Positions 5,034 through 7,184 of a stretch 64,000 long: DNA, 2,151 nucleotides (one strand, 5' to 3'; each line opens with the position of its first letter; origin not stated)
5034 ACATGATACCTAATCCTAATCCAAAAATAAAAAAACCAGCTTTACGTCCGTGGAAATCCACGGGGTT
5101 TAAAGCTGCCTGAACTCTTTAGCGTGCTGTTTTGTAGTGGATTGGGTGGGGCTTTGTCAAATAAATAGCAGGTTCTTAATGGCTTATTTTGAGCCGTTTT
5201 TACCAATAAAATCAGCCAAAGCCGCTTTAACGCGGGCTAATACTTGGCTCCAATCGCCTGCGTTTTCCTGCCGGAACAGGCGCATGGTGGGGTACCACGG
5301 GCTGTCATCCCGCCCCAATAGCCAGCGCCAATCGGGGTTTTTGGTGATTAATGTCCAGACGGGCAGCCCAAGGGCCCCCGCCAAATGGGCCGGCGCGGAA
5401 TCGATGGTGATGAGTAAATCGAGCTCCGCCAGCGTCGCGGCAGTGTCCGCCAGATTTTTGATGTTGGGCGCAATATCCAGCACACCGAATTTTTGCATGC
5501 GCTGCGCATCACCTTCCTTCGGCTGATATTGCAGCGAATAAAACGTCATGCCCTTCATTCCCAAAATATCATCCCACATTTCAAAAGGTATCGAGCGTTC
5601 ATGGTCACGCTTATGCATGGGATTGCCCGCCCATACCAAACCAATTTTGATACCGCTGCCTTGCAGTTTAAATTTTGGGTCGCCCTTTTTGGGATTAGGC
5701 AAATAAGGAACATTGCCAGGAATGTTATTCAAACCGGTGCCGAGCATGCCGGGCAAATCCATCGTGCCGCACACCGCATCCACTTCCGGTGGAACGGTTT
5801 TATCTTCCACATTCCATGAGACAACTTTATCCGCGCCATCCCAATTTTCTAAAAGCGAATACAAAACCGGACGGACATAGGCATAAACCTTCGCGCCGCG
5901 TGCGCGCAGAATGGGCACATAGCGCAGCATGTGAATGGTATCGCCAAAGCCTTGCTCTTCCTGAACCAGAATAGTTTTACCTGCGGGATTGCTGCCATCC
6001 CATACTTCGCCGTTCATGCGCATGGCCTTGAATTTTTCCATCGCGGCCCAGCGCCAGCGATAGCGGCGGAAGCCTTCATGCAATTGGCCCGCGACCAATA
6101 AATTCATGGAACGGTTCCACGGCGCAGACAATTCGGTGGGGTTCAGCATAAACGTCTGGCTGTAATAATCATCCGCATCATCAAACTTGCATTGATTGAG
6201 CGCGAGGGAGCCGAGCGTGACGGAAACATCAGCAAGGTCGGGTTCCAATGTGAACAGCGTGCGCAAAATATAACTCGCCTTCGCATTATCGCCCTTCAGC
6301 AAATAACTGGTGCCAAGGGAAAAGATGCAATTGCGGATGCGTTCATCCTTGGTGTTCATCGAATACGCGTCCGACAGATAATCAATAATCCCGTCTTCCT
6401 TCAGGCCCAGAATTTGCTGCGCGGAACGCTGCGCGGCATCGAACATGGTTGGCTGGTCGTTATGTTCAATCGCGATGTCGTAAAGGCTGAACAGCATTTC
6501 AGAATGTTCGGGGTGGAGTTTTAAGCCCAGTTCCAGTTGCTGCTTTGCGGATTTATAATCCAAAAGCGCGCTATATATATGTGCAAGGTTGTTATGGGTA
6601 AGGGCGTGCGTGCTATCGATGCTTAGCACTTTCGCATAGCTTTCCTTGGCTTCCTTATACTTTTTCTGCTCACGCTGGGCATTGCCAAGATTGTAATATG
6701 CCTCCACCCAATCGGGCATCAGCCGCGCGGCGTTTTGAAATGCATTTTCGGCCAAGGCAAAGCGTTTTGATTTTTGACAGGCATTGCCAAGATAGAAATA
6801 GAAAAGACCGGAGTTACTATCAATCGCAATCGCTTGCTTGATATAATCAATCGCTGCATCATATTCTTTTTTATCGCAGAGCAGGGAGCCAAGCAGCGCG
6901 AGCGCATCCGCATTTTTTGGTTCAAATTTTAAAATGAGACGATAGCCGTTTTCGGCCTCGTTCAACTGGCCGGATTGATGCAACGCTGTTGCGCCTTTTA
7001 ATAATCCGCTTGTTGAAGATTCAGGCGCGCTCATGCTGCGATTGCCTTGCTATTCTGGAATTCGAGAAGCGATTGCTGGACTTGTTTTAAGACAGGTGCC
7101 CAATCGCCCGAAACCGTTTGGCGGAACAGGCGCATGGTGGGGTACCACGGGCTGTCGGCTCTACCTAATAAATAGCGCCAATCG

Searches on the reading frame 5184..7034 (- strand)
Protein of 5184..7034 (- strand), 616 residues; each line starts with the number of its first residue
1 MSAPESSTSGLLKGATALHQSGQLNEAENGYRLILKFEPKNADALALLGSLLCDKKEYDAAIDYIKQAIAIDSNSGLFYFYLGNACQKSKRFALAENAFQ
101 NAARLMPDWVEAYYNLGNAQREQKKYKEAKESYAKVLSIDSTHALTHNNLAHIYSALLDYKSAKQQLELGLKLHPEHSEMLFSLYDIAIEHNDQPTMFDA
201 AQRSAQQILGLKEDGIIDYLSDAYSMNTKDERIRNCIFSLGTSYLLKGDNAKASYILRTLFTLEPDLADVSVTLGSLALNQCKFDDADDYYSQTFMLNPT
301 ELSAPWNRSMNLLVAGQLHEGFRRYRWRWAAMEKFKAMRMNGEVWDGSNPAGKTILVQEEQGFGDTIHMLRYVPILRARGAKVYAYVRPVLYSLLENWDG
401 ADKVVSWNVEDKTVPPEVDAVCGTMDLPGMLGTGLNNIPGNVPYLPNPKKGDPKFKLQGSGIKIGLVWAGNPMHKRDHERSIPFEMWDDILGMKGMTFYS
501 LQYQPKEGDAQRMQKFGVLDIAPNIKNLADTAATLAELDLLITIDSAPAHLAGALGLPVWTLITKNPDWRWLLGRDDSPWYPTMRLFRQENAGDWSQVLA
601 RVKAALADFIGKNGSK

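Call 8: search_protein_families(library=pfam, proteins=[window:5184-7034:-], max_evalue=0.001)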
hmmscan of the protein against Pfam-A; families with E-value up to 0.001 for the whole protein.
window:5184-7034:- (616 aa): 18 families
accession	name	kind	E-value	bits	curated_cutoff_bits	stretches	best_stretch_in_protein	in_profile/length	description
PF07719.23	TPR_2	-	4.1e-29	98.7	27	2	111-142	2-33/34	Tetratricopeptide repeat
PF00515.34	TPR_1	-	1.1e-26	91.9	27.8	2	110-142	1-33/34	Tetratricopeptide repeat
PF13181.12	TPR_8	-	4.3e-19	67.4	25.7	1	110-142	1-33/34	Tetratricopeptide repeat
PF14559.12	TPR_19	-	4.1e-18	65.9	25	2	122-179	3-60/68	Tetratricopeptide repeat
PF13414.12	TPR_11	-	1.3e-16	60.5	26.8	2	117-155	1-39/42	TPR repeat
PF13424.12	TPR_12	-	1.3e-14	54.6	30.1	1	81-140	8-75/77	Tetratricopeptide repeat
PF13432.12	TPR_16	-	5.7e-14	52.7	32.7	2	88-141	9-62/65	Tetratricopeptide repeat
PF13431.12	TPR_17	-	4.4e-13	48.8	24.4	0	32-62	3-33/34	Tetratricopeptide repeat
PF13428.12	TPR_14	-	3.1e-10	40.2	23.5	0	43-84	2-43/44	Tetratricopeptide repeat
PF23914.1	TPR_CcmH_CycH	-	1.2e-08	35.4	42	0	81-179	55-156/158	Cytochrome c-type biogenesis protein H TPR domain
PF13176.12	TPR_7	-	3.9e-08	33.2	27.9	0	44-72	1-29/36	Tetratricopeptide repeat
PF01075.23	Glyco_transf_9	-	1.9e-05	24.5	22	1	519-566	166-212/247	Glycosyltransferase family 9 (heptosyltransferase)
PF12895.13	ANAPC3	-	3.8e-05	24.3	27.2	0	22-101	3-81/82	Anaphase-promoting complex, cyclosome, subunit 3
PF25063.1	ARM_TT21_C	-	0.00012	22.4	35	0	7-105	54-158/209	Tetratricopeptide repeat protein 21 C-terminal ARM domain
PF13374.12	TPR_10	-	0.00015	22.1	27.5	0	111-139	3-31/42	Tetratricopeptide repeat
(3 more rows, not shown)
